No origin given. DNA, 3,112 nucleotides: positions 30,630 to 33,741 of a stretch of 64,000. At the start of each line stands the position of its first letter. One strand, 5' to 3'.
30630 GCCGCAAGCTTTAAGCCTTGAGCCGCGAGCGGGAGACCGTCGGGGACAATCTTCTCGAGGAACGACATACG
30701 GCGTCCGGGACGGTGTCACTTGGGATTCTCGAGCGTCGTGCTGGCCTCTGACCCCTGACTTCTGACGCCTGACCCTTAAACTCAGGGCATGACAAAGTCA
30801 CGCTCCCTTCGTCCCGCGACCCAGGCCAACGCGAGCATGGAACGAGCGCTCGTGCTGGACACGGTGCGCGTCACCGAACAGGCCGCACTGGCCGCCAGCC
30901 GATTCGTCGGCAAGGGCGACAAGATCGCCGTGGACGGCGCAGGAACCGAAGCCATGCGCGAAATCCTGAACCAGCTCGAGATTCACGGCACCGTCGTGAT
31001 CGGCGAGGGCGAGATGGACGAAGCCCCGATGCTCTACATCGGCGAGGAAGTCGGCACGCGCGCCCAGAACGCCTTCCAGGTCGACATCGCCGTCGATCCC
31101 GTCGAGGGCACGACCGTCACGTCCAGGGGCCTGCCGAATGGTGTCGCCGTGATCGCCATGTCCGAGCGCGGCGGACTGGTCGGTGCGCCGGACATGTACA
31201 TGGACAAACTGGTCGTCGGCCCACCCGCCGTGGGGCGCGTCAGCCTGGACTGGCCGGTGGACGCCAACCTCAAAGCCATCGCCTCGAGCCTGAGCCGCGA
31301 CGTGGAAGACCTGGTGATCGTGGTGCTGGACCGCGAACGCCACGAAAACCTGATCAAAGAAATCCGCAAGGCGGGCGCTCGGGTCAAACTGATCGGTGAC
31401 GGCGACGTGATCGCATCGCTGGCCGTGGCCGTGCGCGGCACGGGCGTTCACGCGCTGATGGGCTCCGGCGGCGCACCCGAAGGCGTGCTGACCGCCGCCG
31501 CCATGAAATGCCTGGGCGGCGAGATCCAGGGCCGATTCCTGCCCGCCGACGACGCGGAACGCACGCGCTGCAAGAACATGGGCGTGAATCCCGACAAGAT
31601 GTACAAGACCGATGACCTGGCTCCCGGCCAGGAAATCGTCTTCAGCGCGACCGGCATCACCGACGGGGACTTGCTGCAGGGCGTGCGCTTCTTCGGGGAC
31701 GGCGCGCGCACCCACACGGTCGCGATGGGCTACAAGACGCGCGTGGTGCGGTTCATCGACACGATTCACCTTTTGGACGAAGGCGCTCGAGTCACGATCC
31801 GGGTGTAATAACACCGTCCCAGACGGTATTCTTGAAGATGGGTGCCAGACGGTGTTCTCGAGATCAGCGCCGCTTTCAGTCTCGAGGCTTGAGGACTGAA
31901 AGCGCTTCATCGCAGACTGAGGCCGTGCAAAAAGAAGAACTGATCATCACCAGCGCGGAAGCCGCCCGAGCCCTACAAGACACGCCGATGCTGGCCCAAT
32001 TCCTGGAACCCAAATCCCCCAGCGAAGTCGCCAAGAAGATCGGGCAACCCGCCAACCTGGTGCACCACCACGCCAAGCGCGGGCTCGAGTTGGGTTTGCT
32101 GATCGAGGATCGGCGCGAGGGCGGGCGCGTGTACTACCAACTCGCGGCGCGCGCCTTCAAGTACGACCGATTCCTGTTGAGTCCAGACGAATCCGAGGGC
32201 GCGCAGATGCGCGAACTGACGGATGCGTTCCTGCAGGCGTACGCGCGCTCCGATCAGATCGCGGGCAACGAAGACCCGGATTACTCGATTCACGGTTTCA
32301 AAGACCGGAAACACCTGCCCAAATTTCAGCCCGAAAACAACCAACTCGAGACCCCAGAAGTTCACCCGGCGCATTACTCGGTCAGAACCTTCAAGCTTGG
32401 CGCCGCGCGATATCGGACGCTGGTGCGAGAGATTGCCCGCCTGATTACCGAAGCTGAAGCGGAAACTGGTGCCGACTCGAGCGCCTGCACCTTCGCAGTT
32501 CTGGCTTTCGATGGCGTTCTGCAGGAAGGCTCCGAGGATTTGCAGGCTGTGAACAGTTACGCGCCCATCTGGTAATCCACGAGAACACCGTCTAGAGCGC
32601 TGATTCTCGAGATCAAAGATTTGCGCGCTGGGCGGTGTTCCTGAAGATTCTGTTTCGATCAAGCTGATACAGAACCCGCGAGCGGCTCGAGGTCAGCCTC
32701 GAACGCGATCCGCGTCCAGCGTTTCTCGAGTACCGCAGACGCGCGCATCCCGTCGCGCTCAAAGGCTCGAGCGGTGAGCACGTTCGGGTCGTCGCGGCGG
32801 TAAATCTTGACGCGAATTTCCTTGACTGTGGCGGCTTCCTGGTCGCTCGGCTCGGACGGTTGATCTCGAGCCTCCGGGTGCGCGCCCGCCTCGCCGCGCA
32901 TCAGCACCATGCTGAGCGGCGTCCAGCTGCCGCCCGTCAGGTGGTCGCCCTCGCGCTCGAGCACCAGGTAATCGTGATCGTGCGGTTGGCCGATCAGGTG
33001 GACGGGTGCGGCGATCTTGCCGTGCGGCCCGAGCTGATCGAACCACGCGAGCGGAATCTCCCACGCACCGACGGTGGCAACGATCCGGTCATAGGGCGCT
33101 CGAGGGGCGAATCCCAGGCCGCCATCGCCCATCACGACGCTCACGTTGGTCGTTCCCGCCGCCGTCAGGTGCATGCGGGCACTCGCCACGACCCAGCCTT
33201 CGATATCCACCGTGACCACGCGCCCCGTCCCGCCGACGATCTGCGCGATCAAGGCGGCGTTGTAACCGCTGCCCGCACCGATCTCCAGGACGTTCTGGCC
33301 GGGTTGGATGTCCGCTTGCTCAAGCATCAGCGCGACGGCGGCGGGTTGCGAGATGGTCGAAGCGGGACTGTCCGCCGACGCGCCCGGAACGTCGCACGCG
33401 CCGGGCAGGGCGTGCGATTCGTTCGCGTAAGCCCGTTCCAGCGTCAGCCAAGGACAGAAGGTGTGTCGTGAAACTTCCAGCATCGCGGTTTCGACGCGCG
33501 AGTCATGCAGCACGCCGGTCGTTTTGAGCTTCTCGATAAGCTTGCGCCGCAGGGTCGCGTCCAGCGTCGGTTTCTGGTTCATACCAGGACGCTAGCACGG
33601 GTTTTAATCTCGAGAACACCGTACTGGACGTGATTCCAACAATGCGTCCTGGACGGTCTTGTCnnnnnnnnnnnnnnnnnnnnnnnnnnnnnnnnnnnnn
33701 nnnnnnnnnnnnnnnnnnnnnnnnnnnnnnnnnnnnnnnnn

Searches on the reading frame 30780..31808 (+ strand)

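Call 54: search_protein_families(library=pfam, proteins=[window:30780-31808:+], max_evalue=0.00001)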
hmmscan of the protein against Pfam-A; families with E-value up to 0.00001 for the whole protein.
window:30780-31808:+ (342 aa): 1 family
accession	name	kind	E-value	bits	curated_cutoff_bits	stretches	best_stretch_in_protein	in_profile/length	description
PF03320.18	FBPase_glpX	-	3e-134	447.2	27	1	22-330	1-307/307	Bacterial fructose-1,6-bisphosphatase, glpX-encoded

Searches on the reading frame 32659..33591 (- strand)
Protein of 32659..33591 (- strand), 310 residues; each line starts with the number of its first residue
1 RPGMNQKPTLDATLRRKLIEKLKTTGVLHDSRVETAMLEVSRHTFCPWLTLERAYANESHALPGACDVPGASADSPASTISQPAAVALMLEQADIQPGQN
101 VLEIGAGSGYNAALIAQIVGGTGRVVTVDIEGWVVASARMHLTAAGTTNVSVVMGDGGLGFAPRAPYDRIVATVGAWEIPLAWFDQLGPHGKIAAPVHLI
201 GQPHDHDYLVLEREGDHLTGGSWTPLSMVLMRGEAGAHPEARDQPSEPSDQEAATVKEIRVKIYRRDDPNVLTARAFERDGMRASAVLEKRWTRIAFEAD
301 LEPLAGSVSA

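Call 54: search_protein_families(library=pfam, proteins=[window:32659-33591:-], max_evalue=0.00001)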
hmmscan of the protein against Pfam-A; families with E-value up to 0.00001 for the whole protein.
window:32659-33591:- (310 aa): 3 families
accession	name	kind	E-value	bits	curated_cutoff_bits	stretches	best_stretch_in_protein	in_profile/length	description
PF01135.25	PCMT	-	2.1e-43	149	20.3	1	16-199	4-175/210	Protein-L-isoaspartate(D-aspartate) O-methyltransferase (PCMT)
PF13649.12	Methyltransf_25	-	6.5e-07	30.4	27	1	101-172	1-70/97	Methyltransferase domain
PF13847.12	Methyltransf_31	-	2.5e-06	27.7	27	1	96-156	2-62/145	Methyltransferase domain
